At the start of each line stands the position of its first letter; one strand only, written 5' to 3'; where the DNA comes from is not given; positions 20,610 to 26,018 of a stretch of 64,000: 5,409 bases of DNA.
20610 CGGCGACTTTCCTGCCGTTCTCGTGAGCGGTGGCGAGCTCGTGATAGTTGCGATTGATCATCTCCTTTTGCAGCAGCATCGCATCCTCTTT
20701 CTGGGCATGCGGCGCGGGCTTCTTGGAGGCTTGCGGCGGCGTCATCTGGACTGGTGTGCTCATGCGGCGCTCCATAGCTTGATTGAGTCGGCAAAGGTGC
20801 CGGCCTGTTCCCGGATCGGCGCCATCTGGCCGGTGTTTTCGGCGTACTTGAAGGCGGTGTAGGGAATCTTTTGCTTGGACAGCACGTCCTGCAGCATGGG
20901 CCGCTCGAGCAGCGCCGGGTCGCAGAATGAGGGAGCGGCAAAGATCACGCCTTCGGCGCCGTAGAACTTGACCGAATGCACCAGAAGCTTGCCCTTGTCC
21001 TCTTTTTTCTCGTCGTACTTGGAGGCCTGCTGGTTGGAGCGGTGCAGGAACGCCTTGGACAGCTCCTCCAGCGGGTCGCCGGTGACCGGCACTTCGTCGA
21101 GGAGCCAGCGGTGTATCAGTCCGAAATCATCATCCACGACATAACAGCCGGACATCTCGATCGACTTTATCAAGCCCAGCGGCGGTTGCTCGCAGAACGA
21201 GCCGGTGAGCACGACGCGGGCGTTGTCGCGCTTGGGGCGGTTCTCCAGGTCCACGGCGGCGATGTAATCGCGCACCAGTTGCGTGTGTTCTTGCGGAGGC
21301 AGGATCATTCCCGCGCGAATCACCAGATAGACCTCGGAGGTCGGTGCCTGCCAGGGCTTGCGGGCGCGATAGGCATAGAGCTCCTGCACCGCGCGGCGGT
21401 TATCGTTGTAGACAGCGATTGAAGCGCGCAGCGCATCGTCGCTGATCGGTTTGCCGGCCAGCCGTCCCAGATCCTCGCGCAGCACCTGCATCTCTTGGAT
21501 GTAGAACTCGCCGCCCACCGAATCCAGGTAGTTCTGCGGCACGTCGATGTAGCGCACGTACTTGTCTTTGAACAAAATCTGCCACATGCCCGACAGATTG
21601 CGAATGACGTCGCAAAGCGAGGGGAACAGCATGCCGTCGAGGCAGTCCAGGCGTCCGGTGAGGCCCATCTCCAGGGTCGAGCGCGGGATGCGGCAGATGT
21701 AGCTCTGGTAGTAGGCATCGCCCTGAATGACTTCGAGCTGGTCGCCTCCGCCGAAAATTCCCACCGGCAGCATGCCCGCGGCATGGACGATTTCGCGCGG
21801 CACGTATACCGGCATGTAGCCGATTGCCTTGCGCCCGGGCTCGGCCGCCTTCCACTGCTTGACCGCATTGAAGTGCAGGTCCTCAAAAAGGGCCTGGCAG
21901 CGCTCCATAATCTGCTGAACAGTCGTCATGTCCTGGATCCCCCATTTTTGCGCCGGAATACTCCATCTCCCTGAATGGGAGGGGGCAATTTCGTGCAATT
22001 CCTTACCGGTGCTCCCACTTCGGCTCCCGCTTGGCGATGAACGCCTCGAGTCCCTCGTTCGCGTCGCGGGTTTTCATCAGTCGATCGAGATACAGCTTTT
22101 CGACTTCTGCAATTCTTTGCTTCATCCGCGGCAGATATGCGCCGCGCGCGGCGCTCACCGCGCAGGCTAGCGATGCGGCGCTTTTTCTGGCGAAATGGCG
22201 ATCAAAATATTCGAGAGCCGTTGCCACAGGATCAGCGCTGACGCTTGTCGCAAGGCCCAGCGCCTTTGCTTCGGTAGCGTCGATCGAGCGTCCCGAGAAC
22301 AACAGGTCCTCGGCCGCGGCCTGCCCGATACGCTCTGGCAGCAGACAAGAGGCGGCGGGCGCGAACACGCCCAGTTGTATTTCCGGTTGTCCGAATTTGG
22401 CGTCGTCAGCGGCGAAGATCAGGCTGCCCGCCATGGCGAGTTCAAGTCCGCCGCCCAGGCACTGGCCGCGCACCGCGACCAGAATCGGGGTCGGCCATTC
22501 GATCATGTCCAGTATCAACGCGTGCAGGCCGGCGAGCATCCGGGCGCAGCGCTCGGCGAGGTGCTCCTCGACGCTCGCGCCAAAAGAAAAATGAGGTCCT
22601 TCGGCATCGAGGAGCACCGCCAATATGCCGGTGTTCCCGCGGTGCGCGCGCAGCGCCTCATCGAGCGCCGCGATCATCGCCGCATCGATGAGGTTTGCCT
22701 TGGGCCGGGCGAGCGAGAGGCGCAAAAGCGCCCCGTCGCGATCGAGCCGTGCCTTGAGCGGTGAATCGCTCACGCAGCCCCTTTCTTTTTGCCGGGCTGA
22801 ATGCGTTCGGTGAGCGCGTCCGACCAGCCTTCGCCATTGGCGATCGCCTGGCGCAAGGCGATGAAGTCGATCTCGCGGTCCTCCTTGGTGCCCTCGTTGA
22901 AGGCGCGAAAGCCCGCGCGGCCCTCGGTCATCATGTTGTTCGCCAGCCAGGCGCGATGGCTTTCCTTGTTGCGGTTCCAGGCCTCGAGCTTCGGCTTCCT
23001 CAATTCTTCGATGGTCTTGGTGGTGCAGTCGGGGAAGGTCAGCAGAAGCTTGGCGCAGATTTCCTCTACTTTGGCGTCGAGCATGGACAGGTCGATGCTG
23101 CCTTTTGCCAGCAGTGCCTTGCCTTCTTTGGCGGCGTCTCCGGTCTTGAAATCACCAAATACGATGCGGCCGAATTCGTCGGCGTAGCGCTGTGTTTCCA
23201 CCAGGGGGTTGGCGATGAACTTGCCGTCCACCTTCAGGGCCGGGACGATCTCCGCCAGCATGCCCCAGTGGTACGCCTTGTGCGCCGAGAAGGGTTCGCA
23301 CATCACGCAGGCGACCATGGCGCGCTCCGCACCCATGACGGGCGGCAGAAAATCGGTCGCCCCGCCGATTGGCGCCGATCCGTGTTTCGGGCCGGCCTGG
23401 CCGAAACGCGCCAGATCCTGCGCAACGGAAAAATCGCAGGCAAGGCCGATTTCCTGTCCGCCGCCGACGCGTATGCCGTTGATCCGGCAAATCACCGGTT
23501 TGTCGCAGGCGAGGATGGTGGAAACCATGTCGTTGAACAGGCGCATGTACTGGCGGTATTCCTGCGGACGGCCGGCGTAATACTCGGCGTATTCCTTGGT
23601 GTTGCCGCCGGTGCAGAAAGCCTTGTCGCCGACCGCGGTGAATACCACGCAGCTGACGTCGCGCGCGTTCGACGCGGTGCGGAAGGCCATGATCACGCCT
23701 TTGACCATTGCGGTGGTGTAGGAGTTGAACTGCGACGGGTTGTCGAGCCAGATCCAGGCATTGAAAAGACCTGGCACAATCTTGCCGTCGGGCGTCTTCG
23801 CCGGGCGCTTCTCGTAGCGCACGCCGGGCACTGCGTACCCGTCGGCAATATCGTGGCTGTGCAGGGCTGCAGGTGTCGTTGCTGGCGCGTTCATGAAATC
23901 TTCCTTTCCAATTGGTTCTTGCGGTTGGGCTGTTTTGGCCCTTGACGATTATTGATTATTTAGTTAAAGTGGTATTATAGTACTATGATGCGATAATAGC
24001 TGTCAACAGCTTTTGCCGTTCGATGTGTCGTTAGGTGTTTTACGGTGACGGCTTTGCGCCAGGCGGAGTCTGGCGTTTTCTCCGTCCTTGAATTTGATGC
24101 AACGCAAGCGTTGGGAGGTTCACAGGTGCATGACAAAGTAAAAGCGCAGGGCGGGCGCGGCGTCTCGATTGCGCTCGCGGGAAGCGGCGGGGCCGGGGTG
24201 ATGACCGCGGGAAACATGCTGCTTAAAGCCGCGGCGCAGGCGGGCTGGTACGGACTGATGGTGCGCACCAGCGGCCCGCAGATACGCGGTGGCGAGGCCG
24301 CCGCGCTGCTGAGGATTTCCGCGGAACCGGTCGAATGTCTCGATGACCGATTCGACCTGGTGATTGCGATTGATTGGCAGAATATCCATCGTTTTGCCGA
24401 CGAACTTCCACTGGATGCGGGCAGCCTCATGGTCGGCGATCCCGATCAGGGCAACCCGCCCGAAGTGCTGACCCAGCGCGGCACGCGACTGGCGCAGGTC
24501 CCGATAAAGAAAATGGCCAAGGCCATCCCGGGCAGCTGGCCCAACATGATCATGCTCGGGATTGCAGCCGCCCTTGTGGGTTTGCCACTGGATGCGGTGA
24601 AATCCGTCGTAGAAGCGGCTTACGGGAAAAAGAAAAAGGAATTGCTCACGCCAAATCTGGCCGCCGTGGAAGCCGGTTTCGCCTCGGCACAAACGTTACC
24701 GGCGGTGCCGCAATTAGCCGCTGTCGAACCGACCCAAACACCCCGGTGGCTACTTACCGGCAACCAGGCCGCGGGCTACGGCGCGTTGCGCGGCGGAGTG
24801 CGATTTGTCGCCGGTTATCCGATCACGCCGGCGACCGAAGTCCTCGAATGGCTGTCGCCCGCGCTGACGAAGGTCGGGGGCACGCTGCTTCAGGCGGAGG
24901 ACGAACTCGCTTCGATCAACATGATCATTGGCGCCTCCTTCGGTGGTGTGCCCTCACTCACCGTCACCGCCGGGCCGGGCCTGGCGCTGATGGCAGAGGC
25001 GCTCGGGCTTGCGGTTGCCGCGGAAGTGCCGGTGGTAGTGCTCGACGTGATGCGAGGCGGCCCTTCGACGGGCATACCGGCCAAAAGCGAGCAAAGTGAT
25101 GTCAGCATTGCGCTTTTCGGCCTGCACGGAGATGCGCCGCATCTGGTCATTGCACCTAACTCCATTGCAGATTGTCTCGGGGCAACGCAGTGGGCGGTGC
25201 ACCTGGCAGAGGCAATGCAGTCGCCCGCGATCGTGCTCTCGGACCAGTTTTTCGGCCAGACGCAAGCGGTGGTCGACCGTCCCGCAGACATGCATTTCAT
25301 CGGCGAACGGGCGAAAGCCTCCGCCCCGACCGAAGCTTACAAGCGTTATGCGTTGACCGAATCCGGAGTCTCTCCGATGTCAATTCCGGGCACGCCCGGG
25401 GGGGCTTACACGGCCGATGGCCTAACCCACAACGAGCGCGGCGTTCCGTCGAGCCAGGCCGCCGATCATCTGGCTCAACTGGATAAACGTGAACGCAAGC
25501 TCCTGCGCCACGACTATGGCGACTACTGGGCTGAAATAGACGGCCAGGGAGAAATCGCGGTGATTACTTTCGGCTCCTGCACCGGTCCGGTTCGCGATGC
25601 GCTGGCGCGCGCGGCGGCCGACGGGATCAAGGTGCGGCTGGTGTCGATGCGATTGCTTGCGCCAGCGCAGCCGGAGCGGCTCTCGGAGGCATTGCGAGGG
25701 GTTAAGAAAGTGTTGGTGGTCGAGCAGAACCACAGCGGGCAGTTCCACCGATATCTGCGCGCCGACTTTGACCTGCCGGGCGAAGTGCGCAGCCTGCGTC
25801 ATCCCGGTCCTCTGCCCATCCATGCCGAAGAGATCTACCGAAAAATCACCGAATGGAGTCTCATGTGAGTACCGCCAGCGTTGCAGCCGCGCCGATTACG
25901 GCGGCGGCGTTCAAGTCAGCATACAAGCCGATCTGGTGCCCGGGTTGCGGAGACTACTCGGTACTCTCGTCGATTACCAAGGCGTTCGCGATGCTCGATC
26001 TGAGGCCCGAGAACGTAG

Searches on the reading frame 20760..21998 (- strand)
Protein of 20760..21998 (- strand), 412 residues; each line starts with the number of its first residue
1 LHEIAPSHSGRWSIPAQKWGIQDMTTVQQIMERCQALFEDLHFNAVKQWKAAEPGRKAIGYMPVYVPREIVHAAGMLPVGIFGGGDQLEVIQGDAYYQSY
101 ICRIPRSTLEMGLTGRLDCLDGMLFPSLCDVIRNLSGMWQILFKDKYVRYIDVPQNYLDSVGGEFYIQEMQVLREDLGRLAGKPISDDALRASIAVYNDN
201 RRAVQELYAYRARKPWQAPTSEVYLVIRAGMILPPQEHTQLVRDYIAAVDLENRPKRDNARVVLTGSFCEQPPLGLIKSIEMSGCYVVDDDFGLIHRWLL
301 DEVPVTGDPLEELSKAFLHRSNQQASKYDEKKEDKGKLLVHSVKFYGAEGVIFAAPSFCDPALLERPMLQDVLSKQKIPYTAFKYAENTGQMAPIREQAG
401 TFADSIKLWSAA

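Call 44: search_protein_families(library=pfam, proteins=[window:20760-21998:-], max_evalue=0.001)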
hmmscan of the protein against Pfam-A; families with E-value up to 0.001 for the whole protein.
window:20760-21998:- (412 aa): 1 family
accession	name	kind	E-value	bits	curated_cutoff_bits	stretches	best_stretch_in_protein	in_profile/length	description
PF06050.19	HGD-D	-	3.1e-69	234.6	28.4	1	64-406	2-342/342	2-hydroxyglutaryl-CoA dehydratase, D-component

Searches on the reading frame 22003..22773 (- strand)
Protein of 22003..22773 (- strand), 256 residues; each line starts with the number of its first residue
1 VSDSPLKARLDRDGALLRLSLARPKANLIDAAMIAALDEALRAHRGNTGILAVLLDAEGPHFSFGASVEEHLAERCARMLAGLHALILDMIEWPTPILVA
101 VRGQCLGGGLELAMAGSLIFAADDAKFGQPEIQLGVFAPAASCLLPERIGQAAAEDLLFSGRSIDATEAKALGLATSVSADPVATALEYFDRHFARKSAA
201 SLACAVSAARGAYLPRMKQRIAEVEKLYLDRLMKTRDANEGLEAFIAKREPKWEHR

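Call 44: search_protein_families(library=pfam, proteins=[window:22003-22773:-], max_evalue=0.001)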
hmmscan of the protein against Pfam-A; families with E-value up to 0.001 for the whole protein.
window:22003-22773:- (256 aa): 2 families
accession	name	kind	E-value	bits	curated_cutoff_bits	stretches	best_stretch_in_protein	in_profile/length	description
PF00378.25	ECH_1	-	2.9e-36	125.5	27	1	14-255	4-250/251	Enoyl-CoA hydratase/isomerase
PF16113.10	ECH_2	-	6.9e-19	69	27.2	1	18-181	3-174/335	Enoyl-CoA hydratase/isomerase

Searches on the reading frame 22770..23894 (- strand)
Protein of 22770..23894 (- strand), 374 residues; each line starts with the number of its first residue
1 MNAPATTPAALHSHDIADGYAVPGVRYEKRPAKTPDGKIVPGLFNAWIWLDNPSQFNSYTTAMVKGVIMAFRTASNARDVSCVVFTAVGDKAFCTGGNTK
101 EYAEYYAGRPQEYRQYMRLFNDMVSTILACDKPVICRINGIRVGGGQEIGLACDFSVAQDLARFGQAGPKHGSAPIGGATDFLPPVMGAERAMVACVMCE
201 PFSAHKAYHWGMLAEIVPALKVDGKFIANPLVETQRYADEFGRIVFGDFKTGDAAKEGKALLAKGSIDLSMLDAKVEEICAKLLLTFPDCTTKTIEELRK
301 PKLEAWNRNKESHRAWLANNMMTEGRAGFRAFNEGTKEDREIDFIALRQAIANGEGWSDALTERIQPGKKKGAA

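Call 44: search_protein_families(library=pfam, proteins=[window:22770-23894:-], max_evalue=0.001)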
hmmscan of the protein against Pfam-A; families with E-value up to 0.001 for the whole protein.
window:22770-23894:- (374 aa): 2 families
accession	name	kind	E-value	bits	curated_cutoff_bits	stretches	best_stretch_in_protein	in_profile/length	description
PF00378.25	ECH_1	-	3.5e-36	125.3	27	1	48-226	9-183/251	Enoyl-CoA hydratase/isomerase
PF16113.10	ECH_2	-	9.4e-22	78.4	27.2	1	47-298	3-257/335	Enoyl-CoA hydratase/isomerase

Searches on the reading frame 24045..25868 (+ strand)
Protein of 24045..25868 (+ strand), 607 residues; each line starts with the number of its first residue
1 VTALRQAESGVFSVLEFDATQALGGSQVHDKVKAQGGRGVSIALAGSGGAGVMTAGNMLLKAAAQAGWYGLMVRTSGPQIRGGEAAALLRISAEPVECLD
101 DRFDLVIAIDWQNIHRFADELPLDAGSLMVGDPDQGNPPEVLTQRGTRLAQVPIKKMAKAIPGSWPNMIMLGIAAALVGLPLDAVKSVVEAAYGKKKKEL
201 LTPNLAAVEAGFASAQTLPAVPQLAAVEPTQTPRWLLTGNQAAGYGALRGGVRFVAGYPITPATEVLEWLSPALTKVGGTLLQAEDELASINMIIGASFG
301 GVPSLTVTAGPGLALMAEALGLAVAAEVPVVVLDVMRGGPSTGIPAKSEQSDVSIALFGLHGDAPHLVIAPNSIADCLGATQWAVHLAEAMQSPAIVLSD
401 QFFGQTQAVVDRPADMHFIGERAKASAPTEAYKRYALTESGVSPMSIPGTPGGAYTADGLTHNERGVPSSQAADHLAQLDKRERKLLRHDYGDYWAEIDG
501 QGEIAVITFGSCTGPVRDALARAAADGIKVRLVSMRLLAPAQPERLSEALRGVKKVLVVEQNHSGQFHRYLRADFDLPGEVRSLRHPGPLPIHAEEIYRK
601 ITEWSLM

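Call 44: search_protein_families(library=pfam, proteins=[window:24045-25868:+], max_evalue=0.001)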
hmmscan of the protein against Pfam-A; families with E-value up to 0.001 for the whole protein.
window:24045-25868:+ (607 aa): 4 families
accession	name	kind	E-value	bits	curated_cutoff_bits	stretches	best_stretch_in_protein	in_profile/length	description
PF01855.24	POR_N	-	4.7e-51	174.2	27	1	246-475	2-224/231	Pyruvate flavodoxin/ferredoxin oxidoreductase, thiamine diP-bdg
PF01558.24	POR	-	2.3e-28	99.9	27.4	1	48-212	1-172/173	Pyruvate ferredoxin/flavodoxin oxidoreductase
PF17147.9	PFOR_II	-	2.1e-08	34.8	27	1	503-565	2-68/102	Pyruvate:ferredoxin oxidoreductase core domain II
PF02780.25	Transketolase_C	-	5.9e-07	29.9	25.9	1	500-563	8-71/124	Transketolase, C-terminal domain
